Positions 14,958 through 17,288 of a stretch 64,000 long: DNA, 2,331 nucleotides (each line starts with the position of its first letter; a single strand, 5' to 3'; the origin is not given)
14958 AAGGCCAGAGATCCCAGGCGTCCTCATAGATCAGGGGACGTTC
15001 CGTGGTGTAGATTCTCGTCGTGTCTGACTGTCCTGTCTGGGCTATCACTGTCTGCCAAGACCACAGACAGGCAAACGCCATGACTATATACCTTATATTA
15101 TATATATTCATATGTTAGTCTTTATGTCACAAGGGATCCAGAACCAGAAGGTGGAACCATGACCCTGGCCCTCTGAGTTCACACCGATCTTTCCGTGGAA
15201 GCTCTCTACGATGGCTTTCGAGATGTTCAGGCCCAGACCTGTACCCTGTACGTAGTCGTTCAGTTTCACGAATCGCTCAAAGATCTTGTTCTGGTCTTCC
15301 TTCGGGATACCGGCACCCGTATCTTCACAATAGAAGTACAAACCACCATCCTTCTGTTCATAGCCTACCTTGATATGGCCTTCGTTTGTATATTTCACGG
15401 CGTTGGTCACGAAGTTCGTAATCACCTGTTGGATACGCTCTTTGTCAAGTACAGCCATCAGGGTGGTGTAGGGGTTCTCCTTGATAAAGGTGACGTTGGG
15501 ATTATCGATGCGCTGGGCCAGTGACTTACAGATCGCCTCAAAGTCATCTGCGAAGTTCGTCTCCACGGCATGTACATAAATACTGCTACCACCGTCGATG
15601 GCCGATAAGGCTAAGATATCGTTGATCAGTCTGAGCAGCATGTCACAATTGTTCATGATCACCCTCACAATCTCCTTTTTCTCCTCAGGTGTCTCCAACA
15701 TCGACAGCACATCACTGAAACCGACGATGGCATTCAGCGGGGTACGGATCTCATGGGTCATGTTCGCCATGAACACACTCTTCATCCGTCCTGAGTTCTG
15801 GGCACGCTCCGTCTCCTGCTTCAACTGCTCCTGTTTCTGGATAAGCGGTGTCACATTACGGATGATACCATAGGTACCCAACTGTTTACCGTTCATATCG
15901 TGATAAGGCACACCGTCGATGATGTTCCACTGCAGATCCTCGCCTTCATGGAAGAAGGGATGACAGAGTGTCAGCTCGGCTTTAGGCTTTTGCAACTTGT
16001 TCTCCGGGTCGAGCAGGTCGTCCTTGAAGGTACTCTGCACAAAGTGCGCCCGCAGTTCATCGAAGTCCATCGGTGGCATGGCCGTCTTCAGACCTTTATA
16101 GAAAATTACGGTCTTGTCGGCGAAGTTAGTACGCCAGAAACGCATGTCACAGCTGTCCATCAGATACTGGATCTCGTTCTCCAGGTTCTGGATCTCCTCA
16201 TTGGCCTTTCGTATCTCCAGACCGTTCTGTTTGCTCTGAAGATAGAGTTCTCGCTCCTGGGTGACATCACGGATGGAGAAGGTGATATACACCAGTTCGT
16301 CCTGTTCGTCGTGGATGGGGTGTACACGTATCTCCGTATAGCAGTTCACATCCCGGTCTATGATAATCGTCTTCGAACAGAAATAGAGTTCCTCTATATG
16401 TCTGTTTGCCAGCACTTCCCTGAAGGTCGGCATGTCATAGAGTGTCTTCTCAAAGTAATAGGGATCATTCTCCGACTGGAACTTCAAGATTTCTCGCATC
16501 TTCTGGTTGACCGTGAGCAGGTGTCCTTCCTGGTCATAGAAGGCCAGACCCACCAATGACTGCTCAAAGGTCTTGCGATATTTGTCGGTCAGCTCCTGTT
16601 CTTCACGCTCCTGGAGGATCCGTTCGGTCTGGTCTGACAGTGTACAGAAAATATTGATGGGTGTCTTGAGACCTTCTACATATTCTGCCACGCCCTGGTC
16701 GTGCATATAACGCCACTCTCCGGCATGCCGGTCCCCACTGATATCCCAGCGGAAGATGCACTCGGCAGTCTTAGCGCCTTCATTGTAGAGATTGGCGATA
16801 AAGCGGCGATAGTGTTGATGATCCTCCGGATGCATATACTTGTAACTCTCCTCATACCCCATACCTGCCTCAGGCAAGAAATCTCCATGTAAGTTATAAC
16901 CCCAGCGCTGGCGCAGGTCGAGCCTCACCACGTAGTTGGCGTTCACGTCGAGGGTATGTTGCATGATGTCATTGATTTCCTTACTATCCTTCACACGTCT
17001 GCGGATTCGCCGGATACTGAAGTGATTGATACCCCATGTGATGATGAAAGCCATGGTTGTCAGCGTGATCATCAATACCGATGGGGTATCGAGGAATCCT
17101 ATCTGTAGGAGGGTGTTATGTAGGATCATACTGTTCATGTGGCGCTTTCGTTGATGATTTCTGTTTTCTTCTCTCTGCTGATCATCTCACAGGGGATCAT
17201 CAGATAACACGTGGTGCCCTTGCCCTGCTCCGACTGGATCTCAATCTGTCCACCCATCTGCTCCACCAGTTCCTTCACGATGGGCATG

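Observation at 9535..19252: Four-gene sensor kinase operon alternating canonical and His-less H-boxes, with no response regulator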

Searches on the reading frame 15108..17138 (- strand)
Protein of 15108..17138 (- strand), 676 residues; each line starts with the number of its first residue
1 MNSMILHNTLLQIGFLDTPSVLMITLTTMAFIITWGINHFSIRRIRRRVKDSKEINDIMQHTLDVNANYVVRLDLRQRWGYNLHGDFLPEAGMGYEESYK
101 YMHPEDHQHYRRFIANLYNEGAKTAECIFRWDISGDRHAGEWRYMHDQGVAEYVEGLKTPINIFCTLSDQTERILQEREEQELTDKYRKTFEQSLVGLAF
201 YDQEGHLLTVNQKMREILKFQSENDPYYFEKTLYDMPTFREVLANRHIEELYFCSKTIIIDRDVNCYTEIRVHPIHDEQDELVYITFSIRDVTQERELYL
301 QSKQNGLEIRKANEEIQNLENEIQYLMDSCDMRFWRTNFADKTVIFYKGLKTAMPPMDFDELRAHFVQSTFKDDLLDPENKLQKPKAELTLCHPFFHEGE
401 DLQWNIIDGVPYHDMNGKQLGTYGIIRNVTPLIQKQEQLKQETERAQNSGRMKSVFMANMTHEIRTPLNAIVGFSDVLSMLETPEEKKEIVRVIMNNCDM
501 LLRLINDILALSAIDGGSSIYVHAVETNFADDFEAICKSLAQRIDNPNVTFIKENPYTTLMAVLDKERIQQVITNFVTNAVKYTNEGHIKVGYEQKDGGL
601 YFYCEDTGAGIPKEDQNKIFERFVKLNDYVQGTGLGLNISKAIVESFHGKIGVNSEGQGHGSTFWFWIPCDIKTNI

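Call 3: search_protein_families(library=pfam, proteins=[window:15108-17138:-], max_evalue=0.01)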
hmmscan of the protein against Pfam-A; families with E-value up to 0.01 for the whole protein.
window:15108-17138:- (676 aa): 6 families
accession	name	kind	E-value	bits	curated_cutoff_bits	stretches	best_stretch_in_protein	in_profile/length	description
PF02518.31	HATPase_c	-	7.6e-26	91.2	26.4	1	565-670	2-109/111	Histidine kinase-, DNA gyrase B-, and HSP90-like ATPase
PF00512.31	HisKA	-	4e-18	65.7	26.9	1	453-517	2-66/66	His Kinase A (phospho-acceptor) domain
PF08448.16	PAS_4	-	2.6e-06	28.1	23.1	1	191-297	1-110/110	PAS fold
PF13426.13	PAS_9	-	0.0027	18.4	27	0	197-294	3-103/103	PAS domain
PF08447.18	PAS_3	-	0.008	16.9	25.6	0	93-151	21-74/89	PAS fold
PF13188.13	PAS_8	-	0.0098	16.2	21.8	0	186-221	2-37/65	PAS domain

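Call 4: search_protein_families(library=ncbifam, proteins=[window:15108-17138:-], max_evalue=0.01)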
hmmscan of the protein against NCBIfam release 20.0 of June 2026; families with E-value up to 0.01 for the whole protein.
window:15108-17138:- (676 aa): 85 families (the best 25 are shown)
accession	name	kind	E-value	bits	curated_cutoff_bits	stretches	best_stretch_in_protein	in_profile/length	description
NF046044.1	PnpS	equivalog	2e-53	181.8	400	2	447-669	164-390/390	two-component system histidine kinase PnpS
TIGR02956.1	TMAO_torS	equivalog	3.4e-52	177.7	676.5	1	444-670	455-682/967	TMAO reductase system sensor histidine kinase/response regulator TorS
NF041947.1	LuxQ_Vibrio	equivalog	7.3e-47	159.8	1200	1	427-673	446-699/843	quorum-sensing autoinducer 2 sensor kinase/phosphatase LuxQ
NF047874.1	MASE3_PAS_HK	subfamily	9.8e-46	156.8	560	1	422-672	368-627/655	MASE3 domain-containing sensor histidine kinase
NF033092.0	HK_WalK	equivalog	1.5e-45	155.9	725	1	443-670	363-594/594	cell wall metabolism sensor histidine kinase WalK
TIGR02966.1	phoR_proteo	equivalog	1.1e-44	152.8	334.2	1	444-666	105-331/333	phosphate regulon sensor histidine kinase PhoR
NF008302.0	PRK11091.1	equivalog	2.4e-43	148.4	838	1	386-671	223-506/779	aerobic respiration two-component sensor histidine kinase ArcB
NF008318.0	PRK11107.1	equivalog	6.9e-42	143.5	890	1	442-675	282-523/920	two-component sensor histidine kinase BarA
NF011874.0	PRK15347.1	equivalog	1.8e-40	138.8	852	1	437-670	382-614/921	two component system sensor kinase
NF038297.2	hybrid_HK_HrmK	equivalog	6.5e-38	130.8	725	1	426-672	208-459/607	hybrid histidine kinase/response regulator HrmK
NF008543.0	PRK11466.1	equivalog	3.7e-37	127.7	982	1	435-671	429-663/914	TMAO reductase system sensor histidine kinase/response regulator TorS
NF045901.1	HisKinLetSLeg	equivalog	3.4e-36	124.6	1650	1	423-665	263-513/906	two-component system sensor histidine kinase LetS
NF008099.0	PRK10841.1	equivalog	1.1e-35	122.7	920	1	433-669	450-689/949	two-component system sensor histidine kinase RcsC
NF008468.0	PRK11360.1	equivalog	1.5e-35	122.6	646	1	409-673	357-611/616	two-component system sensor histidine kinase AtoS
NF047465.1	hybrid_HK_LvrA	exception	8e-33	113.4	1200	1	430-671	179-423/819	hybrid histidine kinase/response regulator LvrA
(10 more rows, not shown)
